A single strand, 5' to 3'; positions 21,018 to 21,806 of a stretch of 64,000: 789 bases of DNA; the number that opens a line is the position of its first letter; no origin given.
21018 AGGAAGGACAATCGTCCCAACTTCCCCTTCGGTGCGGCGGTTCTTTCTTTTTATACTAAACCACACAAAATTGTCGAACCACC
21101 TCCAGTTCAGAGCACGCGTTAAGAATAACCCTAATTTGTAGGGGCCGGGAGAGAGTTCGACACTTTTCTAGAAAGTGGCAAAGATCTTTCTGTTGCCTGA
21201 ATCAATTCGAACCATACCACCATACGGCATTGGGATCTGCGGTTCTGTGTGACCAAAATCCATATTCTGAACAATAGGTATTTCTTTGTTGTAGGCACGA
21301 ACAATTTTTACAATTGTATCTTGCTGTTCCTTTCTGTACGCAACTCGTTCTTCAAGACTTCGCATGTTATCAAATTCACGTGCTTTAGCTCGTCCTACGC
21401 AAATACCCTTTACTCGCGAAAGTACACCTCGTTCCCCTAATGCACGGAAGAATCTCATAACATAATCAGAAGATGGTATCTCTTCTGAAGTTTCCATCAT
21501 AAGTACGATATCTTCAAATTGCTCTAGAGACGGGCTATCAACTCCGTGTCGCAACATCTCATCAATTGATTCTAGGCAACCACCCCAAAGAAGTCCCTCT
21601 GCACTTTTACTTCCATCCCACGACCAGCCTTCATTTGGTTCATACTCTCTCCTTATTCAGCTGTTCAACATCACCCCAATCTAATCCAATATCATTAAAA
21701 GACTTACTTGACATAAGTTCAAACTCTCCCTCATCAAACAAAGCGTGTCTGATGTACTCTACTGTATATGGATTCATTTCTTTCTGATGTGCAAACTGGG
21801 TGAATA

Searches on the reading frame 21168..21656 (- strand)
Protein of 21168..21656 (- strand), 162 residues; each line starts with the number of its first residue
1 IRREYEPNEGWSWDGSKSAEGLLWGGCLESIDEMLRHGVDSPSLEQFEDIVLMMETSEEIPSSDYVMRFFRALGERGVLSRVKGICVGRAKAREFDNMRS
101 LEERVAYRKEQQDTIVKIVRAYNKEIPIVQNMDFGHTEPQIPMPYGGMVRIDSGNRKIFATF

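Call 29: search_protein_families(library=pfam, proteins=[window:21168-21656:-], max_evalue=0.001)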
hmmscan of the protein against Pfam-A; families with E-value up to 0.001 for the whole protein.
window:21168-21656:- (162 aa): 1 family
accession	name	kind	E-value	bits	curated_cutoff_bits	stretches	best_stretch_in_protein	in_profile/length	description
PF17676.7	Peptidase_S66C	-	1.5e-22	80.8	23.7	1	20-151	1-120/120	LD-carboxypeptidase C-terminal domain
